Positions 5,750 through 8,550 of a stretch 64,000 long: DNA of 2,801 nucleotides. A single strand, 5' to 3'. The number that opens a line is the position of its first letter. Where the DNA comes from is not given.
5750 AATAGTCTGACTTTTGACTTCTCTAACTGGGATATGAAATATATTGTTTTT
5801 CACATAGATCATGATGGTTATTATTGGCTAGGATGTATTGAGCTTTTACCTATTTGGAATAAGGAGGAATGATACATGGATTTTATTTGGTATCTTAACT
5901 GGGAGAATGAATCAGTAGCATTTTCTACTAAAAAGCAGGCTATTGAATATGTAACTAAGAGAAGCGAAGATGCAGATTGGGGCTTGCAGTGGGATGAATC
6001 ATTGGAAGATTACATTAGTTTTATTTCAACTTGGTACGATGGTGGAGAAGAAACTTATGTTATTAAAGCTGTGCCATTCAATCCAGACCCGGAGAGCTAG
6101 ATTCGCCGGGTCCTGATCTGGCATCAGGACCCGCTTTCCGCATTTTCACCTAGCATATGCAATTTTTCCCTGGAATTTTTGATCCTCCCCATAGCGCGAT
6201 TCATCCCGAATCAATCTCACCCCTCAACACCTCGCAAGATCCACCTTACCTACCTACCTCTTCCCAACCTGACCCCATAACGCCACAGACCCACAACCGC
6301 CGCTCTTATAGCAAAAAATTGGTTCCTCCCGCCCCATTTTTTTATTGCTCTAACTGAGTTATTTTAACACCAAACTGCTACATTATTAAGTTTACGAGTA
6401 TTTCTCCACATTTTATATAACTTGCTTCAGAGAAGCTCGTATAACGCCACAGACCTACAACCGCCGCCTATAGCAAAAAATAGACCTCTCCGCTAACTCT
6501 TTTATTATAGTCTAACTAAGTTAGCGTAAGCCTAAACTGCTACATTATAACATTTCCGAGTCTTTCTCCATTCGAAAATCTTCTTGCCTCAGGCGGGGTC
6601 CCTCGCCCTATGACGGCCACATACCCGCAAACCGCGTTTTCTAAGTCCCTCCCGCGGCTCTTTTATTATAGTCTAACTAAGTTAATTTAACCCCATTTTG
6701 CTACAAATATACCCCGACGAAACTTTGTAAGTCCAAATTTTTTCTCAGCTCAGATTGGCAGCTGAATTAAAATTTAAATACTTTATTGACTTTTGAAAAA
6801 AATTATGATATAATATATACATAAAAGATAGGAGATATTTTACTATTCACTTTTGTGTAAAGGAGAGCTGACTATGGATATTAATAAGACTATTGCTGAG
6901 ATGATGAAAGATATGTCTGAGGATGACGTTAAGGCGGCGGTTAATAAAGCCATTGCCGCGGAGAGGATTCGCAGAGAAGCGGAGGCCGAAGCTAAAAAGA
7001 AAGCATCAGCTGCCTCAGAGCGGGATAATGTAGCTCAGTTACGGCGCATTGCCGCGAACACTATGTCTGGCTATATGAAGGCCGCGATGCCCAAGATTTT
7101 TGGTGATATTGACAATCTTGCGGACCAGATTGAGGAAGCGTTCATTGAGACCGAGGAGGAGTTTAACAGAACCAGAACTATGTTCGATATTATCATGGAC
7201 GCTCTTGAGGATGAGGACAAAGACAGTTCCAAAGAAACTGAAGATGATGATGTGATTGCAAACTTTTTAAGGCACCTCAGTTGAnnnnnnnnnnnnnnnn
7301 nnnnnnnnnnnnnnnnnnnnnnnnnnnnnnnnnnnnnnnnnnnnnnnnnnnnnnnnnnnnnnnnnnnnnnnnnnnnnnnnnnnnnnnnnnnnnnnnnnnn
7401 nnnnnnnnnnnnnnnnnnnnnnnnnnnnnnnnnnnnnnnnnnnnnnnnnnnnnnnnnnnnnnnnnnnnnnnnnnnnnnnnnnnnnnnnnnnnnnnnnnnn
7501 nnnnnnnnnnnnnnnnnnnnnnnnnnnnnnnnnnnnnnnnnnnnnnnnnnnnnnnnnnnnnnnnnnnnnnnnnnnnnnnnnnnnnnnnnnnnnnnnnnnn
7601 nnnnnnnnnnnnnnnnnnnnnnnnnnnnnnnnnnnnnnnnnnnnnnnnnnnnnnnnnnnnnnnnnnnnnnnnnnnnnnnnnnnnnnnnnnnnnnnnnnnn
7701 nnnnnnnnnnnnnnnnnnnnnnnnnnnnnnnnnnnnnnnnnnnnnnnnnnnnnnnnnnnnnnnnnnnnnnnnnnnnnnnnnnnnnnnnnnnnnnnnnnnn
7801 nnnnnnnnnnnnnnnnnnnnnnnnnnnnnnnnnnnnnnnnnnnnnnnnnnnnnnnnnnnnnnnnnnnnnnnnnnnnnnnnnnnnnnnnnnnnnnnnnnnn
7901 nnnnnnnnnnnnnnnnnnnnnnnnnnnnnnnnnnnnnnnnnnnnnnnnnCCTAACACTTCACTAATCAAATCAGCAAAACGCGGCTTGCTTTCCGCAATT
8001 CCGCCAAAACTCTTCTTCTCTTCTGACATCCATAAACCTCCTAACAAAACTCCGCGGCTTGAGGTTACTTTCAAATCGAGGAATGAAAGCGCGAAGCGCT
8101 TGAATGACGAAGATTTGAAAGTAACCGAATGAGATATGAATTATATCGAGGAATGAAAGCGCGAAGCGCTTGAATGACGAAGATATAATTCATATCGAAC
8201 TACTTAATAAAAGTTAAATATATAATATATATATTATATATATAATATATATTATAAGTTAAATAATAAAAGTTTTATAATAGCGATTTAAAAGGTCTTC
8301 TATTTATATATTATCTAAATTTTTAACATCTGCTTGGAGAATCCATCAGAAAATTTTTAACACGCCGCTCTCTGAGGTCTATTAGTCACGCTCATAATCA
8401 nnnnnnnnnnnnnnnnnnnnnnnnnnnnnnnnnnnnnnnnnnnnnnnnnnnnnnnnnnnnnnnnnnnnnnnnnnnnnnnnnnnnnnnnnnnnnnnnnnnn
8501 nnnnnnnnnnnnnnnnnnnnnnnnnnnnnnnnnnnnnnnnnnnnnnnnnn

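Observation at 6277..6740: Iteron-like ~164-bp tandem repeats in a gene-free 700-bp region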

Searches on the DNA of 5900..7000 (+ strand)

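Call 8: search_dna_similar(query=window:6050-6900:+, collection=phages, mode=distant, max_rows=40)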
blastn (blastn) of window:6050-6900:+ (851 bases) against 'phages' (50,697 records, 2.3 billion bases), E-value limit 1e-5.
No match.

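Call 28: search_rna_families(source=window, start=5900, end=7000, threshold=evalue, max_evalue=10, show_alignments=3)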
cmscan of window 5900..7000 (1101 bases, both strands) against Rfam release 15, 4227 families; matches with E-value up to 10: 4.
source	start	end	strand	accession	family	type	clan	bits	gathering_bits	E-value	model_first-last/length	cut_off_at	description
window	6894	6939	+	RF01278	SNORD109A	Gene; snRNA; snoRNA; CD-box;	CL00069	14.9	35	9.2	1-67/67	no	Small nucleolar RNA SNORD109A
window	6081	6218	-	RF02204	WT1-AS_2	Gene; lncRNA;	-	12.7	45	9.4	1-137/137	no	WT1 antisense RNA conserved region 2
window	6874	6922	+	RF01134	sR30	Gene; snRNA; snoRNA; CD-box;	-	12.4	38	3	1-57/57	no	Small nucleolar RNA sR30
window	6894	6940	+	RF01145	sR14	Gene; snRNA; snoRNA; CD-box;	-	12.3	38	2.1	1-54/54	no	Small nucleolar RNA sR14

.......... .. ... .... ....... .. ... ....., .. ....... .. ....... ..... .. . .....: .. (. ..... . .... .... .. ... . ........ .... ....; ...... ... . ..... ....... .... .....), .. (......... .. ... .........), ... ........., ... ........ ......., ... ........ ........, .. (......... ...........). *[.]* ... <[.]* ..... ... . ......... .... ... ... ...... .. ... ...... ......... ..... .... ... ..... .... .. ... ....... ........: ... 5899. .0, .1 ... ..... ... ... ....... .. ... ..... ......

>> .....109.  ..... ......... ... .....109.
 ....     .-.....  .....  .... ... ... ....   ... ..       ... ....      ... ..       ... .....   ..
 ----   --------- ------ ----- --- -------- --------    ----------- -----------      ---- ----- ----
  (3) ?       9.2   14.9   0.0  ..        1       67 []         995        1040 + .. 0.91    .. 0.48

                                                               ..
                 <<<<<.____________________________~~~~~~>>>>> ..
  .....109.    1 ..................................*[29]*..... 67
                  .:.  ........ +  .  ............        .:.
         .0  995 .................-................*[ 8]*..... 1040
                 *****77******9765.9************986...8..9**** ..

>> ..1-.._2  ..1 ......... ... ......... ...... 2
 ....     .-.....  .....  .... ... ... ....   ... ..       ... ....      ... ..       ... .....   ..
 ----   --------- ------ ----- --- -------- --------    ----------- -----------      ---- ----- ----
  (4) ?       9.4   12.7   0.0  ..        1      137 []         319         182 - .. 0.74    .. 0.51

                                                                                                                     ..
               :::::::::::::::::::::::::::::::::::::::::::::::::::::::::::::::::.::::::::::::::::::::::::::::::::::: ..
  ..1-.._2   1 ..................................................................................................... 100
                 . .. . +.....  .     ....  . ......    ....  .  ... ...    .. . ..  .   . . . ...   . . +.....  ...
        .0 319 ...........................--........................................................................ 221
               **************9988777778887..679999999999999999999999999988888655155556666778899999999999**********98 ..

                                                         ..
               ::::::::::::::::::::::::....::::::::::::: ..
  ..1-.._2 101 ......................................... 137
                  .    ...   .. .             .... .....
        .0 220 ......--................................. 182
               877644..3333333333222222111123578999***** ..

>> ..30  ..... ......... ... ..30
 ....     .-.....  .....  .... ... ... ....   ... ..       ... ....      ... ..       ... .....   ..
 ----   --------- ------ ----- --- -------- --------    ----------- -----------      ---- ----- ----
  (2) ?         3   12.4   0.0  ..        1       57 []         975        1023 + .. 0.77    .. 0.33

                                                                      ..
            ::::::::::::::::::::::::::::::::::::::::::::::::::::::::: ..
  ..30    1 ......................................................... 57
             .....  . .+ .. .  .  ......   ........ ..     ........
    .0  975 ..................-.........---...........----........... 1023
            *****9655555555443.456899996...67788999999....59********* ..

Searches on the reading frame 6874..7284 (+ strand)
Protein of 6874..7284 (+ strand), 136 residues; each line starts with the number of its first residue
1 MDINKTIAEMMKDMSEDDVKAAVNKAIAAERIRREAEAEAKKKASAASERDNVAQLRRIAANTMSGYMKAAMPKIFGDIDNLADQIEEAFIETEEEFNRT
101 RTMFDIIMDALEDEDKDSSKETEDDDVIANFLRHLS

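Call 16: find_encoding_contigs(protein=window:6874-7284:+, flank=10000, max_places=10)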
Protein window:6874-7284:+ (136 aa): 7 contigs read that carry it; 5 places shown.
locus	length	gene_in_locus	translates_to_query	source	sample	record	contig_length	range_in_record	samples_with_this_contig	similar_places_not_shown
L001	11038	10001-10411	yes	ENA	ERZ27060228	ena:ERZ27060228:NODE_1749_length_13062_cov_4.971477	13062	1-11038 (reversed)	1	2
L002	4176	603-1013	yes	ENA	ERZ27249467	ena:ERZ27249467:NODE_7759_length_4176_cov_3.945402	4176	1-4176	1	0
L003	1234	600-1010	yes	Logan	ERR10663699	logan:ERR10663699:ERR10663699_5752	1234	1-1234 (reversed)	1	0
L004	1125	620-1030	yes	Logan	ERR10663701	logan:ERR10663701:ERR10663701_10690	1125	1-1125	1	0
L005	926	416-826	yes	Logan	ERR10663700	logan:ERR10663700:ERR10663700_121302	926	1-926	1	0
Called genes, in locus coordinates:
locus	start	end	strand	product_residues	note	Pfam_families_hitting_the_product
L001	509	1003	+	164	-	-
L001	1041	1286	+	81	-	-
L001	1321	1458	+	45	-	-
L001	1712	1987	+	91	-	-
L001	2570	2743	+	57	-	-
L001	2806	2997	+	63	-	-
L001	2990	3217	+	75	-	-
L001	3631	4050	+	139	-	-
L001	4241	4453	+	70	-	-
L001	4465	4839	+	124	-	-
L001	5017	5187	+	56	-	-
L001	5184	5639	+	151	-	-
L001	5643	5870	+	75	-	-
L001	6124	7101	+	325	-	-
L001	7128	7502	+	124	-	-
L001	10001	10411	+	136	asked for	-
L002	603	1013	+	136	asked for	-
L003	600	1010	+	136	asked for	-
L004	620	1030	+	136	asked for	-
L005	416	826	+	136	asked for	-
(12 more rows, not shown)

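Call 19: search_dna_similar(query=window:6874-7284:+, collection=phages, mode=protein, max_evalue=0.001, max_rows=30)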
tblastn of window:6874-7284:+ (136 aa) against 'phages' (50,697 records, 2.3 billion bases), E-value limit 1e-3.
No match.

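Call 25: find_homologous_proteins(query=window:6874-7284:+, max_evalue=0.001)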
Query window:6874-7284:+ (136 aa): 1 proteins with E <= 0.001 among 83 candidates.
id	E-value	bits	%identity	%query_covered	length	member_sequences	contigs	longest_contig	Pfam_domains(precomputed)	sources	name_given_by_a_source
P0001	3.1e-75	268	100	100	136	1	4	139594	-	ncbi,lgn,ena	-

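Call 26: search_protein_families(library=pfam, proteins=[window:6874-7284:+], max_evalue=0.01)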
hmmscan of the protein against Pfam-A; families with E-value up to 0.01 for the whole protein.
window:6874-7284:+ (136 aa): 1 family
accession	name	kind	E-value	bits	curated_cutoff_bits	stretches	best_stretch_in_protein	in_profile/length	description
PF04696.18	Pinin_SDK_memA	-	0.0057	17.2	25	0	94-123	1-30/130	pinin/SDK/memA/ protein conserved region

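Call 98: search_protein_families(library=phrogs, proteins=[window:6874-7284:+], max_evalue=0.01)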
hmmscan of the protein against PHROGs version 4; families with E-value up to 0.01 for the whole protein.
window:6874-7284:+ (136 aa): 0 families

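Call 116: list_cluster_members(proteins=[P0001, P0002])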
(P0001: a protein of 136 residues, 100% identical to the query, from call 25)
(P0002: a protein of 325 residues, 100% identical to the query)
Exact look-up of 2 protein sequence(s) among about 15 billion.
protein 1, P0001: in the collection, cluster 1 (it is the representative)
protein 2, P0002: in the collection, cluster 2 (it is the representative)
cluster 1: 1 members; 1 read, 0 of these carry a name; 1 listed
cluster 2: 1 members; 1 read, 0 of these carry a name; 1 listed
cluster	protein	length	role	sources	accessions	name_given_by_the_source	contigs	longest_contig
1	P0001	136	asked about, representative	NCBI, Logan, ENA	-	-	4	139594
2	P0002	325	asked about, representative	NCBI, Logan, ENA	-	-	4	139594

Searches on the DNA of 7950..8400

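Call 100: search_rna_families(source=window, start=7950, end=8400, threshold=evalue, max_evalue=10)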
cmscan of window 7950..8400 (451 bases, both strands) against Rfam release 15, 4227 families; matches with E-value up to 10: 2.
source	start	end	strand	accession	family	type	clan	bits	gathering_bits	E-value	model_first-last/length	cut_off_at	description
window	8066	8089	-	RF01354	CRISPR-DR45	Gene; CRISPR;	-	15.9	37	7.6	1-24/24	no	CRISPR RNA direct repeat element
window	8064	8125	-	RF00665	mir-290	Gene; miRNA;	CL00096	14.9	51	4.4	1-70/70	no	mir-290 microRNA precursor family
